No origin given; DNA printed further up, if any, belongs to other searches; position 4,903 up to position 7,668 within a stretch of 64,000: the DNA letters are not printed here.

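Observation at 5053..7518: Na+/H+ antiporter (NhaP/CPA1) fused to a C-terminal cyclic-nucleotide-binding domain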

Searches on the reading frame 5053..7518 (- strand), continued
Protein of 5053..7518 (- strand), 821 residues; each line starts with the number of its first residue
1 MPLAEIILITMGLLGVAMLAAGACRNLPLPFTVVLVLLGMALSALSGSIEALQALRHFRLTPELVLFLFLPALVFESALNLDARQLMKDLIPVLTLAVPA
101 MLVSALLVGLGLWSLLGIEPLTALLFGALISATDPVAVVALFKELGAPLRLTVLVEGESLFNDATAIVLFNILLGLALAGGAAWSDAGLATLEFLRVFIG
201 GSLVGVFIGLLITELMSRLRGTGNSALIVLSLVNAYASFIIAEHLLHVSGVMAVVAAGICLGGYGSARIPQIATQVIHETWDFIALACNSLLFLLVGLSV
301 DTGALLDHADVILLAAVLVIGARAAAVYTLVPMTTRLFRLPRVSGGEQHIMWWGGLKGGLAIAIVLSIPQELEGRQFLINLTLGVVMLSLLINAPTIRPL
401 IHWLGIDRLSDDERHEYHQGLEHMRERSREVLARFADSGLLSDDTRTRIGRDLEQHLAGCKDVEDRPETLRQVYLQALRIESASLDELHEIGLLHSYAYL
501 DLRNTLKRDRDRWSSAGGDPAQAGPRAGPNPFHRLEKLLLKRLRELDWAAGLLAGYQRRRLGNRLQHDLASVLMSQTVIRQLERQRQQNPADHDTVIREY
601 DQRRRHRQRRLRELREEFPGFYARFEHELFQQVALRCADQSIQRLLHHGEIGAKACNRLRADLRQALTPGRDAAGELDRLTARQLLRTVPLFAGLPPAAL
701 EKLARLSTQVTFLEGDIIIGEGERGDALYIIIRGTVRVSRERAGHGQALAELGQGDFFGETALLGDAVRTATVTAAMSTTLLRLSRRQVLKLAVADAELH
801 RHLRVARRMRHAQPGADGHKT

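Call 37: predict_structure(alignment_id=A1)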
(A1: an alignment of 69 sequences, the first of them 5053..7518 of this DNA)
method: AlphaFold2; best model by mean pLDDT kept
length: 821 residues; sequences in the alignment: 69
mean_pLDDT: 77.1   pTM: 0.62
mean pLDDT of the five models: 77.1, 76.8, 73.3, 71.8, 69.4
residues with pLDDT >= 90: 50; 70-90: 577; 50-70: 160; < 50: 34
segments of 3 or more residues with pLDDT < 50: 518-529, 670-678, 743-745, 814-821
pLDDT, mean of each block of 10 residues (from residue 1): 80 88 71 85 85 76 79 85 79 85 89 87 88 65 62 77 87 83 71 89 93 84 80 93 90 91 79 84 88 85 82 89 85 79 74 69 75 83 84 74 69 71 82 86 86 76 57 82 83 74 76 58 48 63 61 66 82 88 73 85 87 73 76 81 79 83 71 39 72 77 77 69 73 75 60 77 67 71 80 81 78 47 31
secondary structure, 60 per line:
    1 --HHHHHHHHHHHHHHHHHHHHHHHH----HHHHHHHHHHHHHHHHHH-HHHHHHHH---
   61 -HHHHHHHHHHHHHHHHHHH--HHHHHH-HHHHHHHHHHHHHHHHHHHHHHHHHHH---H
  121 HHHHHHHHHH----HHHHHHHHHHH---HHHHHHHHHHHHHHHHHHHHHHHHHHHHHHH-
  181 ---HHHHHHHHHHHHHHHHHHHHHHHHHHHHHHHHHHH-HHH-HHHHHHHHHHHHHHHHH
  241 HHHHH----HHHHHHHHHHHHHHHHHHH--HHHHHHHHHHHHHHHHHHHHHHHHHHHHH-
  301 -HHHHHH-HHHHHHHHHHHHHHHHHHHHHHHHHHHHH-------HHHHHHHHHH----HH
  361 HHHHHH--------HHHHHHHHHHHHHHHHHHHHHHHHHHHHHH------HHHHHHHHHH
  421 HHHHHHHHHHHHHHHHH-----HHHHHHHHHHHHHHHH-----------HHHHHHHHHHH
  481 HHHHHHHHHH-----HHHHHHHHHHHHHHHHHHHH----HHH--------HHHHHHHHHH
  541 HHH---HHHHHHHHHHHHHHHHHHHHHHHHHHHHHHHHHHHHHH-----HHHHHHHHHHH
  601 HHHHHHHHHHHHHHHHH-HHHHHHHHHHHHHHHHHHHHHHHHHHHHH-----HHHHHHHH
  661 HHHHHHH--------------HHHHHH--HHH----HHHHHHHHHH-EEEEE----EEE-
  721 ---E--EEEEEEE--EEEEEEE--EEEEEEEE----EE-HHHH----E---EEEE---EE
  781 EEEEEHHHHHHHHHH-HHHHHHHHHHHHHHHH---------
elements in order (helices of 4 or more, strands of 3 or more residues): H3-26 H31-48 H50-57 H62-80 H83-88 H90-116 H120-130 H135-145 H149-179 H184-218 H224-245 H250-268 H271-299 H302-307 H309-337 H345-354 H359-366 H375-404 H411-437 H443-458 H470-490 H496-515 H531-543 H547-584 H590-617 H619-647 H653-667 H682-687 H697-706 E708-712 E717-719 E727-733 E736-742 E745-752 H760-763 E772-775 E779-785 H786-795 H797-812

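Call 39: fold_search(model_id=the predicted structure, library=pdb)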
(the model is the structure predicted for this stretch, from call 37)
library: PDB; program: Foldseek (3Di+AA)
matches with E <= 10: 1070; with E <= 0.001: 531
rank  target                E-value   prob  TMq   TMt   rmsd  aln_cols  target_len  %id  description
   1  8pcz_A                4.9e-30  1.00  0.60  0.50  14.9       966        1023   21  Ligand-free SpSLC9C1 in lipid nanodiscs, dimer (released 2023-11-08)
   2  8xq4                  1.3e-29  1.00  0.59  0.48  15.8       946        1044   20  Structure of the sea urchin spSLC9C1 in state-2 w/o cAMP protomer (released 2024-07-17)
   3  8u7d_A                1.6e-29  1.00  0.58  0.52  12.4       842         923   23  R399A mutant of sea urchin SLC9C1 at pH 6 in Na+ - Relaxed state (released 2025-03-26)
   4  8pd5                  2.6e-29  1.00  0.61  0.50  14.6       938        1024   21  Ligand-free SpSLC9C1 in lipid nanodiscs, protomer state 3 (released 2023-11-08)
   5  8iwo_A                3.3e-29  1.00  0.64  0.56  12.3       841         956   24  The rice Na+/H+ antiporter SOS1 in an auto-inhibited state (released 2023-11-22)
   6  8pd3                  3.4e-29  1.00  0.61  0.50  13.8       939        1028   20  Ligand-free SpSLC9C1 in lipid nanodiscs, protomer state 2 (released 2023-11-08)
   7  8xpq_A                3.9e-29  1.00  0.61  0.50  12.4       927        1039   21  Structure of the sea urchin spSLC9C1 in state-2 w/o cAMP dimer (released 2024-07-17)
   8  8pd8_A                4.7e-29  1.00  0.61  0.50  16.7       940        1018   21  cAMP-bound SpSLC9C1 in lipid nanodiscs, dimer (released 2023-11-08)
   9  8pdv                  4.7e-29  1.00  0.61  0.50  14.3       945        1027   20  cGMP-bound SpSLC9C1 in lipid nanodiscs, protomer (released 2023-11-08)
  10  8pd7                  5.4e-29  1.00  0.61  0.50  13.6       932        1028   20  Ligand-free SpSLC9C1 in lipid nanodiscs, protomer state 4 (released 2023-11-08)
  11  8pd2                  6.3e-29  1.00  0.61  0.49  14.9       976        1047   20  Ligand-free SpSLC9C1 in lipid nanodiscs, protomer state 1 (released 2023-11-08)
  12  8pd9                  8.4e-29  1.00  0.62  0.51  13.6       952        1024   20  cAMP-bound SpSLC9C1 in lipid nanodiscs, protomer state 1 (released 2023-11-08)
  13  8xq8                  1.2e-28  1.00  0.58  0.47  17.4       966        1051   21  Structure of the sea urchin spSLC9C1 in state-1 w/ cAMP protomer (released 2024-07-17)
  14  8xq5_A                1.4e-28  1.00  0.57  0.48  17.7       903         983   21  Structure of the sea urchin spSLC9C1 in state-3 w/o cAMP dimer (released 2025-01-15)
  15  7y3e_A                2.2e-28  1.00  0.64  0.57  11.6       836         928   23  Cryo-EM structure of Arabidopsis thaliana SOS1 in an occluded state (released 2023-08-09)
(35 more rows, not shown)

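Call 48: find_related_loci(query=A1, collection=genome_contigs, flank=10000)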
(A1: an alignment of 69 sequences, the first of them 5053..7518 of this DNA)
Query A1 (821 aa) in genome_contigs; peptide patterns used: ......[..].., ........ (x = any residue, [..] = any of these).
600 stretches matched a pattern (row limit reached: there are more); 598 encode a relative of the query (tblastn E <= 1e-3); the best 80 are kept; 80 distinct loci.
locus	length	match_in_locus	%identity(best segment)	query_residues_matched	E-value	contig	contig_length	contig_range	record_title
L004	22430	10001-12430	53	1-811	0e+0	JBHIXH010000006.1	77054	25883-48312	MAG: Gammaproteobacteria bacterium isolate MAG45 WDNA05_bin.28.strict_6, whole genome shotgun sequence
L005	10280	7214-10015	52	1-813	0e+0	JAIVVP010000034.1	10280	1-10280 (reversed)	MAG: Gemmatimonadota bacterium isolate HYP3_RS_04_7 NODE_813_length_10280_cov_0.298926, whole genome shotgun sequence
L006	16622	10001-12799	52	1-819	0e+0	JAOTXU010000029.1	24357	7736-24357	MAG: Gammaproteobacteria bacterium isolate 21_Jan_SF_Bin23 21_Jan_SF_Bin23_scaffold_1134_c1, whole genome shotgun sequen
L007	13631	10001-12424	53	1-813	0e+0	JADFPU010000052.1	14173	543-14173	MAG: Proteobacteria bacterium isolate B75T3L11 B75T3L11_NODE4269, whole genome shotgun sequence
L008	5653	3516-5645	58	1-705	0e+0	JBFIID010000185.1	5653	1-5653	MAG: Gammaproteobacteria bacterium isolate Mix_sand11.2021.09.Z.40 k141_832579_length_5653_cov_12.5737, whole genome sho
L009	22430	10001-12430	50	1-812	0e+0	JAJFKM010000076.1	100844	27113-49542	MAG: Gammaproteobacteria bacterium isolate OFTM63 OFTM63_75, whole genome shotgun sequence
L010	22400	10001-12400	51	1-804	0e+0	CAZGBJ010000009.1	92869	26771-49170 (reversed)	MAG TPA_asm: uncultured Enterobacteriaceae bacterium isolate binchicken_co46_542 genome assembly, contig: NODE_335_lengt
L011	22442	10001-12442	52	1-814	0e+0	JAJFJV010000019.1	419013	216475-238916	MAG: Gammaproteobacteria bacterium isolate OFTM98 OFTM98_18, whole genome shotgun sequence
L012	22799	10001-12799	50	3-813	0e+0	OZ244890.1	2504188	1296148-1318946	MAG: Gammaproteobacteria bacterium isolate 4a6f340b-8a7c-42a5-93aa-a61a6e082441 genome assembly, chromosome: 1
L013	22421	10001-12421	47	1-813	0e+0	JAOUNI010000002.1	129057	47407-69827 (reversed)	MAG: Gammaproteobacteria bacterium isolate 8_1_July_SF_Bin66 8_1_July_SF_Bin66_scaffold_24_c1, whole genome shotgun sequ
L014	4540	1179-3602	49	1-813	0e+0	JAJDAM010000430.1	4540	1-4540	MAG: Deltaproteobacteria bacterium isolate OFTM229 OFTM229_429, whole genome shotgun sequence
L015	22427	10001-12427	44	1-815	0e+0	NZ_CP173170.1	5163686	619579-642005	Methylotuvimicrobium sp. KM1 chromosome, complete genome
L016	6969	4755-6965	45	1-732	0e+0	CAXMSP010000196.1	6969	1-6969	MAG: uncultured Gammaproteobacteria bacterium isolate 10C-St20-MC-01_bin.30.orig genome assembly, contig: k141_3954865,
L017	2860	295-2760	44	1-816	0e+0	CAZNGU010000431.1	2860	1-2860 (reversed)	MAG TPA_asm: uncultured Methylomarinum sp. isolate SRP128015_co1_182 genome assembly, contig: NODE_70222_length_2860_cov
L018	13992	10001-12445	44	1-814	0e+0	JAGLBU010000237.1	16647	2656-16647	MAG: Methylococcales bacterium isolate SW_2_12 ROV165.bin.12.fa_237, whole genome shotgun sequence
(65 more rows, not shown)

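Call 53: search_protein_families(library=padloc, proteins=[window:5053-7518:-], max_evalue=0.01)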
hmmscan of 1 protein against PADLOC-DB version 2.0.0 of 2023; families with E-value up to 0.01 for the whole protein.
window:5053-7518:- (821 aa): 4 families
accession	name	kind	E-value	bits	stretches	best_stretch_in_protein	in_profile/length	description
PDLC02371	PycTIR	-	4.5e-11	40.6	1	680-813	11-140/288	-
PDLC00731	Effector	-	2.4e-10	37.9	1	701-808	34-140/306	TIR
PDLC00734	PycC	-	2e-08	31.8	1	700-792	26-119/374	Pycsar cyclase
PDLC00732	Effector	-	1.3e-07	28.8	1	697-809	27-137/301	TIR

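Call 59: list_cluster_members(proteins=[P0001, P0003, P0055])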
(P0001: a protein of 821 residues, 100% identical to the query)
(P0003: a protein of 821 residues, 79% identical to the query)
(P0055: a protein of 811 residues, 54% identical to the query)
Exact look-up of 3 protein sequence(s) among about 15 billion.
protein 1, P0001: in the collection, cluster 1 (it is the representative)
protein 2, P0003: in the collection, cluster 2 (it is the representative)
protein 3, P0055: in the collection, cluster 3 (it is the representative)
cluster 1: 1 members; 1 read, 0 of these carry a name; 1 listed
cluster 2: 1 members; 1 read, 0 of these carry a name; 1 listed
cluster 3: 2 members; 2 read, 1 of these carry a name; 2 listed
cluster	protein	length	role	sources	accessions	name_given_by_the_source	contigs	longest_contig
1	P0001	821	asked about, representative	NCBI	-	-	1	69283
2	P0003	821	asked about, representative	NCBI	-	-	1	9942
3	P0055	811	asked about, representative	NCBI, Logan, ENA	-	-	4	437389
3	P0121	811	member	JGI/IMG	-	CPA1 family monovalent cation:H+ antiporter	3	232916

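Call 82: search_protein_families(library=pfam, alignment_id=A3, max_evalue=0.00001)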
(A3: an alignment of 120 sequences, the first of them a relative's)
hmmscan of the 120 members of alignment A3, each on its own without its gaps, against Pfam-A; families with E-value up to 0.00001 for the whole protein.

A. member 1, L006:12820-15408:- (863 aa): 1 family
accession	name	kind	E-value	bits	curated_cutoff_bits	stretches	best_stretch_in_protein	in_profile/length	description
PF19878.5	DUF6351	-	6.3e-130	435.2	22.4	1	204-847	93-653/655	Tannase-like family of unknown function (DUF6351)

B. families by the number of members that match (of 120 scanned): 160 families (the first 25 are shown)
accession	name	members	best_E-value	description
PF04018.18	VCA0040-like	6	1.4e-77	Undecaprenyl phosphate translocase-like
PF00795.27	CN_hydrolase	6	4.3e-39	Carbon-nitrogen hydrolase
PF02080.26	TrkA_C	6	1.5e-17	TrkA-C domain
PF20154.4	LNT_N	5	2e-37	Apolipoprotein N-acyltransferase N-terminal domain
PF07556.16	DUF1538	4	1.1e-108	Protein of unknown function (DUF1538)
PF00106.31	adh_short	4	3e-49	short chain dehydrogenase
PF13561.12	adh_short_C2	4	1.3e-48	Enoyl-(Acyl carrier protein) reductase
PF07992.20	Pyr_redox_2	4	2.1e-39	Pyridine nucleotide-disulphide oxidoreductase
PF02254.24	TrkA_N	4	3e-29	TrkA-N domain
PF08659.16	KR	4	3.2e-14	KR domain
PF02771.21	Acyl-CoA_dh_N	3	1.3e-41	Acyl-CoA dehydrogenase, N-terminal domain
PF00441.29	Acyl-CoA_dh_1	3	5.4e-40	Acyl-CoA dehydrogenase, C-terminal domain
PF02770.24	Acyl-CoA_dh_M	3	7.4e-27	Acyl-CoA dehydrogenase, middle domain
PF08028.16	Acyl-CoA_dh_2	3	1.2e-16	Acyl-CoA dehydrogenase, C-terminal domain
PF07885.22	Ion_trans_2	3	5.1e-13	Ion channel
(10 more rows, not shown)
